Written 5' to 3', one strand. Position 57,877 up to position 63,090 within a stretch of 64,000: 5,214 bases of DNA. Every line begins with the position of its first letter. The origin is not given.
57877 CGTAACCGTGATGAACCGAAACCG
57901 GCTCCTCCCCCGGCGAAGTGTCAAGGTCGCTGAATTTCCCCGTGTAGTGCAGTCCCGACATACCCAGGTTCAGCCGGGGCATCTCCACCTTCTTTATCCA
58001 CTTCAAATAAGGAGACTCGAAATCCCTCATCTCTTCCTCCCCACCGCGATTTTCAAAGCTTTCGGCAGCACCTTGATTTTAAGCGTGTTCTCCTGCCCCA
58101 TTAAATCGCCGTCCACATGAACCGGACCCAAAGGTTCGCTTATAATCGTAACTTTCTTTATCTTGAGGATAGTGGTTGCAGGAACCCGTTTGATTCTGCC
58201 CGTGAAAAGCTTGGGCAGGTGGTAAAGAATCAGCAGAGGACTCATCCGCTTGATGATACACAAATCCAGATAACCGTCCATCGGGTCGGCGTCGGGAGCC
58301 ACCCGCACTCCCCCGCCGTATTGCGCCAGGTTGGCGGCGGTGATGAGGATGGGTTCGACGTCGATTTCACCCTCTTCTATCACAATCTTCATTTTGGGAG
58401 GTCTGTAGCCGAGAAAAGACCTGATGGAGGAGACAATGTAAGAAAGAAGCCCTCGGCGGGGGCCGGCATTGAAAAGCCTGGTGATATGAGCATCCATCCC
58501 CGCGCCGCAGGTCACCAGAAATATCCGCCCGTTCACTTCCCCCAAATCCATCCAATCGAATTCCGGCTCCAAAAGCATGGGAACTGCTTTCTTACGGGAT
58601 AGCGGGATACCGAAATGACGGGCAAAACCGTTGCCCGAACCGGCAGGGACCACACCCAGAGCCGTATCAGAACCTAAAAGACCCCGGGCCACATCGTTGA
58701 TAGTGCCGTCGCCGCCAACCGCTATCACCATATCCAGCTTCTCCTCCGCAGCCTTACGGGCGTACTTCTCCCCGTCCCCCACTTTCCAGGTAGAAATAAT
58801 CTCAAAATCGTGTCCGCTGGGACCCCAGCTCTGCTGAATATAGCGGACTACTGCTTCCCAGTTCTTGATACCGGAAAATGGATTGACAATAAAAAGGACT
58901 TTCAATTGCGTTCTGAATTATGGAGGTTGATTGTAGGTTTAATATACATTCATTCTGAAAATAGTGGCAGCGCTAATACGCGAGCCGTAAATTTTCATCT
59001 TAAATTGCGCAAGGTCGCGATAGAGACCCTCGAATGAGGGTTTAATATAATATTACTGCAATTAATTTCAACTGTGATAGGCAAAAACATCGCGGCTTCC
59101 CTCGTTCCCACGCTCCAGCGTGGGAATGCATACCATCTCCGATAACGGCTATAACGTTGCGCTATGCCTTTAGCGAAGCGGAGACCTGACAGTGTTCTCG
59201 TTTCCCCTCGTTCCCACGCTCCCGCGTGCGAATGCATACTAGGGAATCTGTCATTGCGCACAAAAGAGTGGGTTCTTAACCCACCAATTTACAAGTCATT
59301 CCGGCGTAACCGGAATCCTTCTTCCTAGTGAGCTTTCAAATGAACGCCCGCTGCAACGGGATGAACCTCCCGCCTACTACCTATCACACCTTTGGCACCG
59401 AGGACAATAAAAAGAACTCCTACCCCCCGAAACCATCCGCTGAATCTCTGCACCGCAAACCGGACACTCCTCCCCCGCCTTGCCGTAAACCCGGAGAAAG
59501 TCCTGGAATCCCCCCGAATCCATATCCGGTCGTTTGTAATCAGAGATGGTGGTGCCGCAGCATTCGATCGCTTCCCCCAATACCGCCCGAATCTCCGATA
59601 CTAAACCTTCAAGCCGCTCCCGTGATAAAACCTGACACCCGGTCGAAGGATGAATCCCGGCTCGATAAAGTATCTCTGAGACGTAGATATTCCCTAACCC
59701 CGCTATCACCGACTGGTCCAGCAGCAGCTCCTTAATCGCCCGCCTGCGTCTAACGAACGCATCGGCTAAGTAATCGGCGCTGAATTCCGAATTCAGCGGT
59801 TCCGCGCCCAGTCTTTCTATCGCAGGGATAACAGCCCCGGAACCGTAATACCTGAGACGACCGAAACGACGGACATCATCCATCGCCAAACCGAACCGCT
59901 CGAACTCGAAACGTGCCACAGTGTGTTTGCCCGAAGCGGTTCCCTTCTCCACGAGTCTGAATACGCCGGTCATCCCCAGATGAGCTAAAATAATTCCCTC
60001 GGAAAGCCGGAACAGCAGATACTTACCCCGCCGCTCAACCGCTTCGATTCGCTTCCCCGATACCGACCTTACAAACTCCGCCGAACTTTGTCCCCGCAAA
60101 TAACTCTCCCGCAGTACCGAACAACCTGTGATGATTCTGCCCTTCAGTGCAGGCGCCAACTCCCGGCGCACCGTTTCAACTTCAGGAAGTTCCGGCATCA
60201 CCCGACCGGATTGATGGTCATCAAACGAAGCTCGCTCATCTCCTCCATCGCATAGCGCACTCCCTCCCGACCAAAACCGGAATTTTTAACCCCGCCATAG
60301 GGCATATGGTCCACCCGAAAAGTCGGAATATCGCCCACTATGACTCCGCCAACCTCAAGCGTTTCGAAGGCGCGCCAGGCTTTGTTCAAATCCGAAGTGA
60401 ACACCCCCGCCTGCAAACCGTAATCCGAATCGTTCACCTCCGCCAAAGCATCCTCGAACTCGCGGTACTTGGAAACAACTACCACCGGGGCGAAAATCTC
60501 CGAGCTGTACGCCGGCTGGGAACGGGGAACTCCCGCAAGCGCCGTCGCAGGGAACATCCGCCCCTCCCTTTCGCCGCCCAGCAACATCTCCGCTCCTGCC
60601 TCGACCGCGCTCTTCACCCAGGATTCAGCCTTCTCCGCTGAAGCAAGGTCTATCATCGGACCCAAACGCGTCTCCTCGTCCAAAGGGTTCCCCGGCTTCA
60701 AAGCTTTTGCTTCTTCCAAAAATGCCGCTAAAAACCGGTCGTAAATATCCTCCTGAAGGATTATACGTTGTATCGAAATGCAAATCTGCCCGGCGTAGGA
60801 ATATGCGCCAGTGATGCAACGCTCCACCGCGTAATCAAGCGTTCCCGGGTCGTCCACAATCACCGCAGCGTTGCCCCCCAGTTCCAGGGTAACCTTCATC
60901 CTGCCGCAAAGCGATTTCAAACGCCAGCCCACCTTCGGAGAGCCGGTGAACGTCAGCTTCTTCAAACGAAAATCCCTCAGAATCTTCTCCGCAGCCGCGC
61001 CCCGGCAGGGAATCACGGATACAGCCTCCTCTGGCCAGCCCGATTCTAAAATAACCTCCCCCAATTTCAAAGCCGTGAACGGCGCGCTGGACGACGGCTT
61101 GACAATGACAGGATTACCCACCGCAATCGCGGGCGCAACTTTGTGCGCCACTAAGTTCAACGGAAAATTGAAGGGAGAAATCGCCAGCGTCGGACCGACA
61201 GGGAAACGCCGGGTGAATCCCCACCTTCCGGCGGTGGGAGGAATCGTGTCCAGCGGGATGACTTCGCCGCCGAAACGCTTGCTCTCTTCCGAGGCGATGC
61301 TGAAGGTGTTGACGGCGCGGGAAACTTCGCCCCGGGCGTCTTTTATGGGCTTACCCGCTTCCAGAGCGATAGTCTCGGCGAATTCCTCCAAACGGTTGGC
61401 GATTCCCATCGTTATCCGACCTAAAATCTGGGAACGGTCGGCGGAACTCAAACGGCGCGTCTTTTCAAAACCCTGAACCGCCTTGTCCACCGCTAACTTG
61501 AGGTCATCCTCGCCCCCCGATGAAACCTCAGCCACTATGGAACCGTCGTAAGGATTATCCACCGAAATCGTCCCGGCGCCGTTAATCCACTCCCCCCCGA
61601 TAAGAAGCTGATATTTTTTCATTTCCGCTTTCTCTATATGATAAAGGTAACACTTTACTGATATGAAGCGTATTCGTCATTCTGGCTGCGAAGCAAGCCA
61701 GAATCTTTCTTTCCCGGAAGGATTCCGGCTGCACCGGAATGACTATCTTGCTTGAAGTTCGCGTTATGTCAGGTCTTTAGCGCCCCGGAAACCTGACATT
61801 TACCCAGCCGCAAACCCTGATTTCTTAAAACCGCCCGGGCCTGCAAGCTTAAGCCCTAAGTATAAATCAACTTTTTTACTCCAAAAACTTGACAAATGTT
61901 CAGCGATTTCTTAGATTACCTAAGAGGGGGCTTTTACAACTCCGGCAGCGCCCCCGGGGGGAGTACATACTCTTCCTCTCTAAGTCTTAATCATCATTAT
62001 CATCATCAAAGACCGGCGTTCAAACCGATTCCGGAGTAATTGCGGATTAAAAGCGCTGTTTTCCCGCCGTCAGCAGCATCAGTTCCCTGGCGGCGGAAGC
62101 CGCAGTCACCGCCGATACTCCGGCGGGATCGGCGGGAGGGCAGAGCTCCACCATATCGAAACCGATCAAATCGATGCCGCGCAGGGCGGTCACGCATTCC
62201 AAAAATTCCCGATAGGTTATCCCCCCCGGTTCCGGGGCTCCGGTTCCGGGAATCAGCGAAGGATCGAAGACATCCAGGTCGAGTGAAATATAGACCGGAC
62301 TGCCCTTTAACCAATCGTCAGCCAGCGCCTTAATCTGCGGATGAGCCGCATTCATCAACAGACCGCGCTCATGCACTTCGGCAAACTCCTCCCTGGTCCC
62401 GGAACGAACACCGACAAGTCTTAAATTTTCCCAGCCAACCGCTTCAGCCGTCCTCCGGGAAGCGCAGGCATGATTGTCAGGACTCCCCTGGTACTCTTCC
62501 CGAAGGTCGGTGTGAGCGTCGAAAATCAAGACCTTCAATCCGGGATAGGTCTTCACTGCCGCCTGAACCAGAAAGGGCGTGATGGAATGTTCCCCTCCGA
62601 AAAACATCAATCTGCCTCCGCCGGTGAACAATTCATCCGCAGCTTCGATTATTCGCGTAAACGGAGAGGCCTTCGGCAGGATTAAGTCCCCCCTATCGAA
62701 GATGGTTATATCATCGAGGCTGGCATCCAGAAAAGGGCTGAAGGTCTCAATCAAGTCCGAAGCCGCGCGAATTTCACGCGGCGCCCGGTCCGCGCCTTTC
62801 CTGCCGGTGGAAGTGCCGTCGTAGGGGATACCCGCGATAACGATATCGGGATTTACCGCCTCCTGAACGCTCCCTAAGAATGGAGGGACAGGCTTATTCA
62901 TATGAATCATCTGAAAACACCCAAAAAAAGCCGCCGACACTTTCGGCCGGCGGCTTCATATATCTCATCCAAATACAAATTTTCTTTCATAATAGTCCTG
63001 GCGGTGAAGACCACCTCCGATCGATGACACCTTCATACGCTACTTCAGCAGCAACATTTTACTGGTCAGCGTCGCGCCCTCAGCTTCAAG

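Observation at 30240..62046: Intergenic DNA is built from a shared vocabulary of hairpin units arranged in a recurring order and orientation (BIME-like mosaic)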

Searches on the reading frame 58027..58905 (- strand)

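Call 11: search_protein_families(library=pfam, proteins=[window:58027-58905:-])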
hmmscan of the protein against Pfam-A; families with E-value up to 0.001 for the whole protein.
window:58027-58905:- (292 aa): 4 families
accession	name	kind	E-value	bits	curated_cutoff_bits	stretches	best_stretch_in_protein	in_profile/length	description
PF00781.29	DAGK_cat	-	5.9e-31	107.1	23.6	1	2-124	1-125/125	Diacylglycerol kinase catalytic domain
PF19279.4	YegS_C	-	2.5e-28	99.2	27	1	134-287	4-157/158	YegS C-terminal NAD kinase beta sandwich-like domain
PF01513.26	NAD_kinase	-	4.1e-06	27.6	25.5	1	39-78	55-94/130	ATP-NAD kinase N-terminal domain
PF13685.12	Fe-ADH_2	-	0.00057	20.4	28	1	15-95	30-114/149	Iron-containing alcohol dehydrogenase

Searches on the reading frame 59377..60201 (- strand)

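Call 11: search_protein_families(library=pfam, proteins=[window:59377-60201:-])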
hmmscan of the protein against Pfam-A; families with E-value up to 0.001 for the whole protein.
window:59377-60201:- (274 aa): 3 families
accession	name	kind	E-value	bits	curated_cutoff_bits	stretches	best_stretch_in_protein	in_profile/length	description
PF01149.29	Fapy_DNA_glyco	-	7.5e-33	114.1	25.5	1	2-116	1-117/117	Formamidopyrimidine-DNA glycosylase N-terminal domain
PF06831.19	H2TH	-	3.6e-27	94.6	34.7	1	131-221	1-91/93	Formamidopyrimidine-DNA glycosylase H2TH domain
PF06827.20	zf-FPG_IleRS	-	1.9e-10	40.8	21.3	1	243-270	1-28/30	Zinc finger found in FPG and IleRS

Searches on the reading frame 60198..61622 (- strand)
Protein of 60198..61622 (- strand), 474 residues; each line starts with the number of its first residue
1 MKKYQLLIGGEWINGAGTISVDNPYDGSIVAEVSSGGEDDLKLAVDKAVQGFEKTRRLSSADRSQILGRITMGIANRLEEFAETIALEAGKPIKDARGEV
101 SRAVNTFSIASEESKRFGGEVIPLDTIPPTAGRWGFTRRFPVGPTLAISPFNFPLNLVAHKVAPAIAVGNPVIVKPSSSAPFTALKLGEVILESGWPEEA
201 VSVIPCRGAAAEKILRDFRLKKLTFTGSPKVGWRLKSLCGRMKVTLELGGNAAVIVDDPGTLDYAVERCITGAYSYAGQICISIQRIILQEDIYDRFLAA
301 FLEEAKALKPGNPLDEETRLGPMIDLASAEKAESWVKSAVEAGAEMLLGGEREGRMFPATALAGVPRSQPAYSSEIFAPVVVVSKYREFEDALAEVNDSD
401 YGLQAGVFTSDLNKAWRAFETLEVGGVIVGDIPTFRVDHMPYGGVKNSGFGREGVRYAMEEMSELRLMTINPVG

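Call 11: search_protein_families(library=pfam, proteins=[window:60198-61622:-])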
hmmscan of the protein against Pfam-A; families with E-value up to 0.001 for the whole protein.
window:60198-61622:- (474 aa): 1 family
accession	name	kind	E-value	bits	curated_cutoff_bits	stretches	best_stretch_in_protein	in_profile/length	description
PF00171.27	Aldedh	-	6.9e-137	457.2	23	1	12-466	1-459/461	Aldehyde dehydrogenase family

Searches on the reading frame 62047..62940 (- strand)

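Call 11: search_protein_families(library=pfam, proteins=[window:62047-62940:-])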
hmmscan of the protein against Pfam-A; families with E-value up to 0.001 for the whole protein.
window:62047-62940:- (297 aa): 1 family
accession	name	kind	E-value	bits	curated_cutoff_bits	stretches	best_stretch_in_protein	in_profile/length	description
PF00491.26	Arginase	-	5.9e-64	216.7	22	1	32-289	2-279/280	Arginase family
